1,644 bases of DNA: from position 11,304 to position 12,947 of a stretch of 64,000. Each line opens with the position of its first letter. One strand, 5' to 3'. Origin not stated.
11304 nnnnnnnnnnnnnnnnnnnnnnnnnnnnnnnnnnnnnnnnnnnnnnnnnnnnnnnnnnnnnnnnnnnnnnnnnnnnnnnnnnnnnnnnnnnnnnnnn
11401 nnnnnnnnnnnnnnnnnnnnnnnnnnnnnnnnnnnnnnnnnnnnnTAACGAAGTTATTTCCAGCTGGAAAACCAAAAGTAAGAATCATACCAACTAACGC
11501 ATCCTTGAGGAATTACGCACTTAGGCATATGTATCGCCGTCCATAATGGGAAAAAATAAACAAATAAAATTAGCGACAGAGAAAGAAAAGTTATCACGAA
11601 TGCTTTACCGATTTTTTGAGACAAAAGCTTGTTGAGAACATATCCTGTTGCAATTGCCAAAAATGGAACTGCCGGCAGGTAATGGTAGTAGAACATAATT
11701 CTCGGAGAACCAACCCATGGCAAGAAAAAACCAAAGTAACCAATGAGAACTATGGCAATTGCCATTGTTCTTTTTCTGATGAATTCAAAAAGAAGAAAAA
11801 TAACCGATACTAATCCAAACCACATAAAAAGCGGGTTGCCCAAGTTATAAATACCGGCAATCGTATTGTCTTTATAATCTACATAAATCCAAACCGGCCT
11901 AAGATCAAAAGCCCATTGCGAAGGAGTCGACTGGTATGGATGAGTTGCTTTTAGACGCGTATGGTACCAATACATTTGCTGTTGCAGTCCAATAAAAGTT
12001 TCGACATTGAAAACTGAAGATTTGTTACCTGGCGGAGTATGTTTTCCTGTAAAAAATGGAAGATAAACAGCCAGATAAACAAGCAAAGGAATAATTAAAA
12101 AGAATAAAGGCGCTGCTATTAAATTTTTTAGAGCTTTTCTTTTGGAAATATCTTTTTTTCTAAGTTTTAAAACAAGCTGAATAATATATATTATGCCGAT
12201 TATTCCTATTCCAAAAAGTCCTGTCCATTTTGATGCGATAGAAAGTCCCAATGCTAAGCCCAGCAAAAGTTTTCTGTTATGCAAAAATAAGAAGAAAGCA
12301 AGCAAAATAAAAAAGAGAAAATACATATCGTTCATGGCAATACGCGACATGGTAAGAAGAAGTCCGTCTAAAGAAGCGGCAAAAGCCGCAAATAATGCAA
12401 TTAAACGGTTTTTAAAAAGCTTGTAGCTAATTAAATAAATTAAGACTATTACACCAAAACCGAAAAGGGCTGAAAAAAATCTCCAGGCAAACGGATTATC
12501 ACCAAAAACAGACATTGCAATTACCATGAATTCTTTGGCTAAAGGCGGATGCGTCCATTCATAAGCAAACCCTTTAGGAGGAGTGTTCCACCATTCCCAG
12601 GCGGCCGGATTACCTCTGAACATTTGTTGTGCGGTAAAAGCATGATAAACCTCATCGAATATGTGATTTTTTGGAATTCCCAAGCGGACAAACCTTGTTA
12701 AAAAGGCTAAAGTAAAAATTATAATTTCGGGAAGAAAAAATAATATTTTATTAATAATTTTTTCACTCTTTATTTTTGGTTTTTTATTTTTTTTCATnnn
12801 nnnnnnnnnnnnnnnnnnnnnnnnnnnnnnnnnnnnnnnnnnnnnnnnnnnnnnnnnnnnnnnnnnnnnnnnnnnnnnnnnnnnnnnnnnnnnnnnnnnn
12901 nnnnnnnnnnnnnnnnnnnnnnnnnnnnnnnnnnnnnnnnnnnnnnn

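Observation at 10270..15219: Protein O-mannosylation-type glycosylation cluster next to Pro/Thr-linker surface proteins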

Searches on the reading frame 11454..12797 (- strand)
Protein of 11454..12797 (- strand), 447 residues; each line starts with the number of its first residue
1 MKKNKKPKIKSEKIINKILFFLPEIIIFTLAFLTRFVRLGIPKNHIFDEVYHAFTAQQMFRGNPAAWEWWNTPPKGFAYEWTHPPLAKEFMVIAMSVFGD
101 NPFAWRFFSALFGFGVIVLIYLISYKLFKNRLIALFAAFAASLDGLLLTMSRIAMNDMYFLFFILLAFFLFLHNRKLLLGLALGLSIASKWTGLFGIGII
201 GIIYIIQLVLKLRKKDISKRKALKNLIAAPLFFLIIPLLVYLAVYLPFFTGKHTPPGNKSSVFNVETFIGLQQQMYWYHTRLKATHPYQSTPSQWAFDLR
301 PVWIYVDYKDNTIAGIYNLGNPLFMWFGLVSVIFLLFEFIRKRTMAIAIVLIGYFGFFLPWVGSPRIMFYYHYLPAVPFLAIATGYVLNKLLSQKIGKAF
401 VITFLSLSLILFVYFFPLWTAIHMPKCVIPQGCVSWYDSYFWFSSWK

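Call 4: search_protein_families(library=pfam, proteins=[window:11454-12797:-], max_evalue=0.01)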
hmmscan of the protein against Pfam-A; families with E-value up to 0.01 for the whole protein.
window:11454-12797:- (447 aa): 3 families
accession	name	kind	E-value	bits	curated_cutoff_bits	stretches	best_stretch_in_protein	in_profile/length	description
PF02366.24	PMT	-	1.3e-25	90.8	22.7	1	26-247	2-239/245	Dolichyl-phosphate-mannose-protein mannosyltransferase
PF16192.10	PMT_4TMC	-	4.8e-21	75.6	32.4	1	266-426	3-190/202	C-terminal four TMM region of protein-O-mannosyltransferase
PF13231.12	PMT_2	-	5.2e-09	37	26.1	1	83-239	2-158/160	Dolichyl-phosphate-mannose-protein mannosyltransferase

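Call 5: search_protein_families(library=ncbifam, proteins=[window:11454-12797:-], max_evalue=0.01)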
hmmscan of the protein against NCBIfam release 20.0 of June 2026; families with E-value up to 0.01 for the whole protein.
window:11454-12797:- (447 aa): 1 family
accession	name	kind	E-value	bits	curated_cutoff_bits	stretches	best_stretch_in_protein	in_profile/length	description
NF058602.1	PrMnsylTfPmt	equivalog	5.1e-34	117.9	800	2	25-173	39-189/530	protein O-mannosyltransferase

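Call 9: search_solved_structures(query=window:11454-12797:-, max_evalue=0.01, show_alignments=1)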
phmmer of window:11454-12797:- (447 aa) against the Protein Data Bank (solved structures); distinct sequences matched with E-value up to 0.01: 3.
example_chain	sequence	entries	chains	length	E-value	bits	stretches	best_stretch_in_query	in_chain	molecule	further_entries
6p25_A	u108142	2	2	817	1.8e-13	53.8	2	24-266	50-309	Dolichyl-phosphate-mannose--protein mannosyltransferase 1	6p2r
9i5k_A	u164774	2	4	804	8.6e-07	31.8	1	265-392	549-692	Dolichyl-phosphate-mannose--protein mannosyltransferase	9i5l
6p25_B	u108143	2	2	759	0.0057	19.2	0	25-257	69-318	Dolichyl-phosphate-mannose--protein mannosyltransferase 2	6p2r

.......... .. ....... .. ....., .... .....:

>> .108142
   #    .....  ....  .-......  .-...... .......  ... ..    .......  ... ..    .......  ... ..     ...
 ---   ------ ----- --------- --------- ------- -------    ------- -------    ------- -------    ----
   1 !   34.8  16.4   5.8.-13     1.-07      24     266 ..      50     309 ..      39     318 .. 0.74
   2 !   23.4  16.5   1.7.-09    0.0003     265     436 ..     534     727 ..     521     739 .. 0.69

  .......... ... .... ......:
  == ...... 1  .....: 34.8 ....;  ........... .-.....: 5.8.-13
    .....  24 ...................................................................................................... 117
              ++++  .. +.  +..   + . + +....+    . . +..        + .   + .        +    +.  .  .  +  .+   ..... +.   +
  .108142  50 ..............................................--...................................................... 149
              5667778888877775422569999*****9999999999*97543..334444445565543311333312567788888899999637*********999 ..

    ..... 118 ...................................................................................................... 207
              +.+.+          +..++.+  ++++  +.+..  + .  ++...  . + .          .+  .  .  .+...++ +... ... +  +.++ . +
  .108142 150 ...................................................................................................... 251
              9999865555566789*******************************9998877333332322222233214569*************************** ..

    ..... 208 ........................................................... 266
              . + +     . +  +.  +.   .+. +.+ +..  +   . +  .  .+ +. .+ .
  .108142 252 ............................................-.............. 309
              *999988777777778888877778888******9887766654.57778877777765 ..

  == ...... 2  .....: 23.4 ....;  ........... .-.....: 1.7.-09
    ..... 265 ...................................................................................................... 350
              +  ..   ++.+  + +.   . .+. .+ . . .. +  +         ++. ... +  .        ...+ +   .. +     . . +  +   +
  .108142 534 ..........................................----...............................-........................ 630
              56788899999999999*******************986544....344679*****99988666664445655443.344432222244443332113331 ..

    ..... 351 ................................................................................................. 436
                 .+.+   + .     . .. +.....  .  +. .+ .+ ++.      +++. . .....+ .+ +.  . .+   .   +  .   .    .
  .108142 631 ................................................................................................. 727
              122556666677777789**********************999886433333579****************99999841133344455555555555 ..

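Call 12: find_homologous_proteins(query=window:11454-12797:-, max_evalue=1e-10)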
Query window:11454-12797:- (447 aa): 1091 proteins with E <= 1e-10 among 8000 candidates; the best 120 are listed.
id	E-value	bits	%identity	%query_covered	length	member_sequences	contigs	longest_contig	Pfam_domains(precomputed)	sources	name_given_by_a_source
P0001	1.5e-277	939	92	100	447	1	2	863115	PF02366.25,PF16192.11,PF13231.13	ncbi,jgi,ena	-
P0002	2.5e-271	919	93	98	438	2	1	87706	PF02366.25,PF16192.11,PF13231.13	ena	-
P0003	6.6e-269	911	88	97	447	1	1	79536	PF02366.25,PF16192.11,PF13231.13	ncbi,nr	ncbi:MAG: phospholipid carrier-dependent glycosyltransferase [Patescibacteria group bacterium]|nr:ph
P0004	8.7e-269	911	91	98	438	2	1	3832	PF02366.25,PF16192.11,PF13231.13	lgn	-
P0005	5.3e-263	891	85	100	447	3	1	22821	PF02366.25,PF16192.11,PF13231.13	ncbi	-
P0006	4.1e-258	875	83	100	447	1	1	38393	PF02366.25,PF16192.11,PF13231.13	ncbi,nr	ncbi:MAG: phospholipid carrier-dependent glycosyltransferase [Patescibacteria group bacterium]|nr:ph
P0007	7.8e-257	871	85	97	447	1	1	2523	PF02366.25,PF16192.11,PF13231.13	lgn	-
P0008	2.4e-254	863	89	95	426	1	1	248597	PF02366.25,PF16192.11,PF13231.13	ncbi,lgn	-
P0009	1.6e-253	860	85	98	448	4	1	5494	PF02366.25,PF16192.11,PF13231.13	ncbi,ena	-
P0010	2.5e-251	853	86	98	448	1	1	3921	PF02366.25,PF16192.11,PF13231.13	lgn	-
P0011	2.5e-251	853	87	95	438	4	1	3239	PF02366.25,PF16192.11,PF13231.13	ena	-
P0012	3.3e-250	849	84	98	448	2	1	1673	PF02366.25,PF16192.11,PF13231.13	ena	-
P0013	7.0e-249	845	87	95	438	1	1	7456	PF02366.25,PF16192.11,PF13231.13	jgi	-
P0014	1.3e-246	837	84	98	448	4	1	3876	PF02366.25,PF16192.11,PF13231.13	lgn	-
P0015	2.4e-246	837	86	95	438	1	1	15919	PF02366.25,PF16192.11,PF13231.13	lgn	-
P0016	6.5e-246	835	80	97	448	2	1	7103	PF02366.25,PF16192.11,PF13231.13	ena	-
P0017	3.3e-245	833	80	98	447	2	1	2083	PF02366.25,PF16192.11,PF13231.13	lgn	-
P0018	7.2e-244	828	83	95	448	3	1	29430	PF02366.25,PF16192.11,PF13231.13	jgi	jgi:dolichyl-phosphate-mannose-protein mannosyltransferase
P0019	1.9e-243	827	79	97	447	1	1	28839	PF02366.25,PF16192.11,PF13231.13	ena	-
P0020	8.6e-241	818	77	100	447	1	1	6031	PF02366.25,PF16192.11,PF13231.13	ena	-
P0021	7.7e-236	802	82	95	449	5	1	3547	PF02366.25,PF16192.11,PF13231.13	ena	-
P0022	1.6e-227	774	77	98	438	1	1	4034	PF02366.25,PF16192.11,PF13231.13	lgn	-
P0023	3.8e-227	773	77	97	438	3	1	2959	PF02366.25,PF16192.11,PF13231.13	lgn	-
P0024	5.4e-227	773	78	95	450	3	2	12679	PF02366.25,PF16192.11,PF13231.13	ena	-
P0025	6.9e-223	759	73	98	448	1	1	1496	PF02366.25,PF16192.11,PF13231.13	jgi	jgi:dolichyl-phosphate-mannose--protein O-mannosyl transferase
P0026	2.5e-222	757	76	96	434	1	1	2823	PF02366.25,PF16192.11,PF13231.13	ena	-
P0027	1.4e-210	719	70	99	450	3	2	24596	PF02366.25,PF16192.11,PF13231.13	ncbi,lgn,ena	-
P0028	1.3e-208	712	71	97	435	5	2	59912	PF02366.25,PF16192.11,PF13231.13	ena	-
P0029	6.1e-200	684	68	96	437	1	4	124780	PF02366.25,PF16192.11,PF13231.13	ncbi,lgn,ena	-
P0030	1.0e-198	680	69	97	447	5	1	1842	PF02366.25,PF16192.11,PF13231.13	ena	-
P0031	2.0e-198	679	84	80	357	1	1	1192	PF02366.25,PF16192.11,PF13231.13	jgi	jgi:dolichyl-phosphate-mannose--protein O-mannosyl transferase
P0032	1.8e-193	662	67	98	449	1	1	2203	PF02366.25,PF16192.11,PF13231.13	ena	-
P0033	1.5e-186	639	63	98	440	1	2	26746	PF02366.25,PF16192.11,PF13231.13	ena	-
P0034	4.3e-185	635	65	96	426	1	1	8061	PF02366.25,PF16192.11,PF13231.13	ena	-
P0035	5.9e-185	634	66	96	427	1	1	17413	PF02366.25,PF16192.11,PF13231.13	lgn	-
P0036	1.1e-180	620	63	98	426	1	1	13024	PF02366.25,PF16192.11,PF13231.13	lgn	-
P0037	1.2e-179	617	64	96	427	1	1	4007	PF02366.25,PF16192.11,PF13231.13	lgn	-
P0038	1.7e-177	610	63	96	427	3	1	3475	PF02366.25,PF16192.11,PF13231.13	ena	-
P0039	5.8e-177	608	61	95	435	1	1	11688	PF02366.25,PF16192.11,PF13231.13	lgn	-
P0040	7.0e-177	607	63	96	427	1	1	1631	PF02366.25,PF16192.11,PF13231.13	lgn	-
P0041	1.6e-175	603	64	98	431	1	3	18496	PF02366.25,PF16192.11,PF13231.13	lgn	-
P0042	2.4e-171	589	62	98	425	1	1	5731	PF02366.25,PF16192.11,PF13231.13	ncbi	-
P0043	9.2e-169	581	60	97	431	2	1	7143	PF02366.25,PF16192.11,PF13231.13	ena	-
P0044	2.0e-167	576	60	97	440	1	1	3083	PF02366.25,PF16192.11,PF13231.13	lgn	-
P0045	2.0e-166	573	63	59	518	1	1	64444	PF09594.17,PF02366.25,PF01476.27,PF16192.11,PF13231.13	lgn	-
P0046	5.5e-166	572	60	100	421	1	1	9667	PF02366.25,PF16192.11,PF13231.13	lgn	-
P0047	1.3e-165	570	61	100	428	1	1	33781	PF02366.25,PF16192.11,PF13231.13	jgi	-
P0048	6.1e-163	562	54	97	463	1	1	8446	PF02366.25,PF16192.11,PF13231.13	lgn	-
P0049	4.9e-162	559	59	96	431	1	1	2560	PF02366.25,PF16192.11,PF13231.13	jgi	jgi:dolichyl-phosphate-mannose--protein O-mannosyl transferase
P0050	5.7e-162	558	62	95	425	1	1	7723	PF02366.25,PF16192.11,PF13231.13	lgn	-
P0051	2.1e-159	550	61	96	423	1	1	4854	PF02366.25,PF16192.11,PF13231.13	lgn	-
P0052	2.5e-157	543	58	98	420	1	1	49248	PF02366.25,PF16192.11,PF13231.13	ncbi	-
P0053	3.0e-157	543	58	98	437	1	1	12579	PF02366.25,PF16192.11,PF13231.13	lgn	-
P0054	3.5e-157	543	60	73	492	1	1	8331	PF02366.25,PF16192.11,PF13231.13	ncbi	-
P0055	8.2e-157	541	57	98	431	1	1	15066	PF02366.25,PF16192.11,PF13231.13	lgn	-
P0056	1.3e-156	541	78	68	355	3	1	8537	PF02366.25,PF16192.11,PF13231.13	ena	-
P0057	1.2e-155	537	56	97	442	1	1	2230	PF02366.25,PF16192.11,PF13231.13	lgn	-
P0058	2.5e-154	533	58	97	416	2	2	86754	PF02366.25,PF16192.11,PF13231.13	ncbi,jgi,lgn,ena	-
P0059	6.8e-154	532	56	97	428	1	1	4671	PF02366.25,PF16192.11,PF13231.13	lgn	-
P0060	2.1e-153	530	58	97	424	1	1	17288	PF02366.25,PF16192.11,PF13231.13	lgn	-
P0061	2.8e-153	530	59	97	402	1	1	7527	PF02366.25,PF16192.11,PF13231.13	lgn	-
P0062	4.6e-153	529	58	98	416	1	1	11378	PF02366.25,PF16192.11,PF13231.13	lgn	-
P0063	2.5e-152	527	57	97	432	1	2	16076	PF02366.25,PF16192.11,PF13231.13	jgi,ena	-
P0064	3.9e-152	526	59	95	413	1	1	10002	PF02366.25,PF16192.11,PF13231.13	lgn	-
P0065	2.1e-151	524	57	98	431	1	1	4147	PF02366.25,PF16192.11,PF13231.13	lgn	-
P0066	2.6e-151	523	59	97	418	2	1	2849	PF02366.25,PF16192.11,PF13231.13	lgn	-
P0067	7.2e-151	522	52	95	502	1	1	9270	PF02366.25,PF16192.11,PF13231.13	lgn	-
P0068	2.1e-150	520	59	98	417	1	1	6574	PF02366.25,PF16192.11,PF13231.13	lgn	-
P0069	3.8e-150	519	57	98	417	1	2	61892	PF02366.25,PF16192.11,PF13231.13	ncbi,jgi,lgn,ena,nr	ncbi:MAG TPA: phospholipid carrier-dependent glycosyltransferase [Patescibacteria group bacterium]|n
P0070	3.2e-149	516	56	98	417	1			PF02366.25,PF16192.11,PF13231.13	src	-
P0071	3.9e-149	516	53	96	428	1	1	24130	PF02366.25,PF16192.11,PF13231.13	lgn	-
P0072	4.2e-148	513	56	97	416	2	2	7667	PF02366.25,PF16192.11,PF13231.13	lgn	-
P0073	4.9e-148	512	58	96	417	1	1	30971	PF02366.25,PF16192.11,PF13231.13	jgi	-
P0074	7.8e-148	512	57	98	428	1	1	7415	PF02366.25,PF16192.11,PF13231.13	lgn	-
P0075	8.3e-148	512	59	96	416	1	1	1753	PF02366.25,PF16192.11,PF13231.13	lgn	-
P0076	1.7e-147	511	56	97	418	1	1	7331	PF02366.25,PF16192.11,PF13231.13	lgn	-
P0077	2.2e-147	510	58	96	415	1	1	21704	PF02366.25,PF16192.11,PF13231.13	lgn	-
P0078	2.1e-146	507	56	97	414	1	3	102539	PF02366.25,PF16192.11,PF13231.13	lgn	-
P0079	2.3e-145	504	57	96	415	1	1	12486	PF02366.25,PF16192.11,PF13231.13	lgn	-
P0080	9.9e-145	501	58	96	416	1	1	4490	PF02366.25,PF16192.11,PF13231.13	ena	-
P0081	1.8e-144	501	58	96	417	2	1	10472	PF02366.25,PF16192.11,PF13231.13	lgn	-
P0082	3.8e-144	500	59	67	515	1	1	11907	PF02366.25,PF16192.11,PF13231.13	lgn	-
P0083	5.2e-144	499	56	97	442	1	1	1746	PF02366.25,PF16192.11,PF13231.13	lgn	-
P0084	5.2e-144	499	57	96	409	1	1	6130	PF02366.25,PF16192.11,PF13231.13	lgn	-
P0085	1.6e-143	498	57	97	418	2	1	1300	PF02366.25,PF16192.11,PF13231.13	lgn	-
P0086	6.2e-143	496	77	60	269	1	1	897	PF16192.11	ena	-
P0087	1.2e-140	488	56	97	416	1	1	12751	PF02366.25,PF16192.11,PF13231.13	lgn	-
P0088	6.0e-140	486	54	98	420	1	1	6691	PF02366.25,PF16192.11,PF13231.13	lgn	-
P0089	8.6e-140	485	51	50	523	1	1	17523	PF02366.25,PF16192.11,PF13231.13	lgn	-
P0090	8.0e-139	482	54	97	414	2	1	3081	PF02366.25,PF16192.11,PF13231.13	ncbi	-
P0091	6.4e-138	479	53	97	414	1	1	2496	PF02366.25,PF16192.11,PF13231.13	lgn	-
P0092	3.3e-134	467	57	90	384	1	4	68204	PF02366.25,PF16192.11,PF13231.13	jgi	jgi:dolichyl-phosphate-mannose-protein mannosyltransferase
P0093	3.7e-122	427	58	76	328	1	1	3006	PF02366.25,PF16192.11,PF13231.13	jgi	-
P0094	4.3e-117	410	47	96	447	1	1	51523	PF02366.25,PF16192.11,PF13231.13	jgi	-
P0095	2.5e-116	408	51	87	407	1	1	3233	PF02366.25,PF16192.11,PF13231.13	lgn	-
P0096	8.2e-116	406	47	97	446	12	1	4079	PF02366.25,PF16192.11,PF13231.13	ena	-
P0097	3.6e-114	401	78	47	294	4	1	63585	PF01476.27,PF16192.11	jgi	-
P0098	4.0e-113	397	46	93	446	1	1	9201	PF02366.25,PF16192.11,PF13231.13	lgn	-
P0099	7.5e-112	393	68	60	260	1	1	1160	PF16192.11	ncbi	-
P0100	5.6e-110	387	59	71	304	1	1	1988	PF02366.25,PF16192.11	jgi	jgi:dolichyl-phosphate-mannose--protein O-mannosyl transferase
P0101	8.0e-110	386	47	97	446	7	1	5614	PF02366.25,PF16192.11,PF13231.13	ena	-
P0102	2.9e-109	385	47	93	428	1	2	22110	PF02366.25,PF16192.11,PF13231.13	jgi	-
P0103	1.2e-108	383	45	93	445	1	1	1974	PF02366.25,PF16192.11,PF13231.13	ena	-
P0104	3.6e-108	381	46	97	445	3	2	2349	PF02366.25,PF16192.11,PF13231.13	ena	-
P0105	6.1e-108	380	47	97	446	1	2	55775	PF02366.25,PF16192.11,PF13231.13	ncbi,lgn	-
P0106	8.3e-108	380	47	97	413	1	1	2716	PF02366.25,PF16192.11,PF13231.13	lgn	-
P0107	5.5e-107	377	49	97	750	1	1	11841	PF02366.25,PF16192.11,PF13231.13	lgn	-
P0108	8.4e-107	376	48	95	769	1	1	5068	PF06728.20,PF02366.25,PF16192.11,PF13231.13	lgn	-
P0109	8.6e-107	376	46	92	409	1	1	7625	PF02366.25,PF16192.11,PF13231.13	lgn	-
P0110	1.6e-106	376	47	100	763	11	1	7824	PF02366.25,PF16192.11,PF13231.13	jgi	-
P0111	1.8e-106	375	45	97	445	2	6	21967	PF02366.25,PF16192.11,PF13231.13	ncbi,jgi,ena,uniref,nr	ncbi:hypothetical protein A3A48_02565 [Candidatus Curtissbacteria bacterium RIFCSPLOWO2_01_FULL_37_9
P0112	6.5e-106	374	48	87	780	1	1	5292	PF02366.25,PF16192.11,PF13231.13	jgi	-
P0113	6.7e-106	373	47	95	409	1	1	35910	PF02366.25,PF16192.11,PF13231.13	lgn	-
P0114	1.0e-105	373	45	94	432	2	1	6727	PF02366.25,PF16192.11,PF13231.13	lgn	-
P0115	1.9e-105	372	45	97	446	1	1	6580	PF02366.25,PF16192.11,PF13231.13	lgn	-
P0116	2.2e-105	372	45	97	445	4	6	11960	PF02366.25,PF16192.11,PF13231.13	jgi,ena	-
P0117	4.1e-105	371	50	82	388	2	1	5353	PF02366.25,PF02516.21,PF16192.11,PF13231.13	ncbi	ncbi:MAG: glycosyl transferase family protein, partial [Microgenomates group bacterium LiPW_16]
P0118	7.3e-105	370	45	97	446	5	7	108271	PF02366.25,PF16192.11,PF13231.13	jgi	-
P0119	2.1e-104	369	46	98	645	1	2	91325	PF02366.25,PF16192.11,PF13231.13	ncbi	-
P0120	6.2e-104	367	44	93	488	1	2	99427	PF02366.25,PF16192.11,PF13231.13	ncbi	-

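Call 14: find_related_loci(query=window:11454-12797:-, collection=genome_contigs, flank=10000)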
Query window:11454-12797:- (447 aa) in genome_contigs; peptide patterns used: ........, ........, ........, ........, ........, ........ (x = any residue, [..] = any of these).
86 stretches matched a pattern; 26 encode a relative of the query (tblastn E <= 1e-3); 26 distinct loci.
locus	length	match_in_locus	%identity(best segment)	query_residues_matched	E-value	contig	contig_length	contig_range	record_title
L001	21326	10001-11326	84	9-447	0e+0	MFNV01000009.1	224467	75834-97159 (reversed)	MAG: Candidatus Levybacteria bacterium RIFCSPHIGHO2_01_FULL_41_15 rifcsphigho2_01_scaffold_837, whole genome shotgun seq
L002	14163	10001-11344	88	12-447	0e+0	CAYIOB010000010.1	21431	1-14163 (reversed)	MAG TPA_asm: uncultured Gammaproteobacteria bacterium isolate ERP119705_co25_644 genome assembly, contig: NODE_1425_leng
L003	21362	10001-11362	82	1-447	0e+0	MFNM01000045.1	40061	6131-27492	MAG: Candidatus Levybacteria bacterium RIFCSPHIGHO2_01_FULL_37_33 rifcsphigho2_01_scaffold_7664, whole genome shotgun se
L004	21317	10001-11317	83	9-447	0e+0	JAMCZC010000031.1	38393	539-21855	MAG: Patescibacteria group bacterium isolate FK_Sedi_B_Bin.322 NODE_2996_length_38393_cov_39.6772, whole genome shotgun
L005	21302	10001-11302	71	13-447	0e+0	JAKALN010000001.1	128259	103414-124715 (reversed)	MAG: bacterium isolate WY5.bin128 NODE_199_length_128259_cov_9.479966, whole genome shotgun sequence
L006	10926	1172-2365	37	31-447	2e-78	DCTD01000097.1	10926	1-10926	MAG TPA_asm: Patescibacteria group bacterium UBA1449 UBA1449_contig_39253, whole genome shotgun sequence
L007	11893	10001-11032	29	99-426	9e-36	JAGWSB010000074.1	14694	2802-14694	MAG: Chloroflexota bacterium isolate REEB34 contig-150_5083, whole genome shotgun sequence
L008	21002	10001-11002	29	99-425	4e-33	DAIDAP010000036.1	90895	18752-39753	MAG TPA_asm: Chloroflexi bacterium isolate clean326 k141_346487, whole genome shotgun sequence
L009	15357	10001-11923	30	34-379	3e-32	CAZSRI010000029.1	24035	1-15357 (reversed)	MAG TPA_asm: uncultured Chloroflexota bacterium isolate SRP093762_co1_41 genome assembly, contig: NODE_1266_length_24035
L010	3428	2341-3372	27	99-426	8e-27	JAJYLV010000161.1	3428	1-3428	MAG: Chloroflexi bacterium isolate DBS2-1.bin91 NODE_60310_length_3428_cov_8.127234, whole genome shotgun sequence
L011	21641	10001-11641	31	42-418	5e-24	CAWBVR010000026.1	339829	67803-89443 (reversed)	MAG: Candidatus Eremiobacteraeota bacterium isolate MFD04580.bin.2.72 genome assembly, contig: contig_3434, whole genome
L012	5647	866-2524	30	30-418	3e-24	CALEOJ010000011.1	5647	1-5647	MAG TPA_asm: uncultured candidate division WPS-2 bacterium isolate ERR1035437_bin.56_CONCOCT_v1.1_MAG genome assembly, c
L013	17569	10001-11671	31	31-418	9e-25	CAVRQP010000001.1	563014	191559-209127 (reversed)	MAG: Candidatus Eremiobacteraeota bacterium isolate MFD09603.bin.2.130 genome assembly, contig: contig_11318, whole geno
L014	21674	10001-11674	30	27-418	7e-23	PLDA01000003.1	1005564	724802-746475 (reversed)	MAG: Vulcanimicrobiota bacterium isolate palsa_1496 73.20111000_P3D.1_contig_69, whole genome shotgun sequence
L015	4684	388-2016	30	42-418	1e-22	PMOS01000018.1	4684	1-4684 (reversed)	MAG: Vulcanimicrobiota bacterium isolate palsa_1479 73.20110600_P1M.7_contig_19312, whole genome shotgun sequence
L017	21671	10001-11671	28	27-418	4e-20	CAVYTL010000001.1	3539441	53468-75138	MAG: Candidatus Eremiobacteraeota bacterium isolate MFD09603.bin.2.222 genome assembly, contig: contig_1361, whole genom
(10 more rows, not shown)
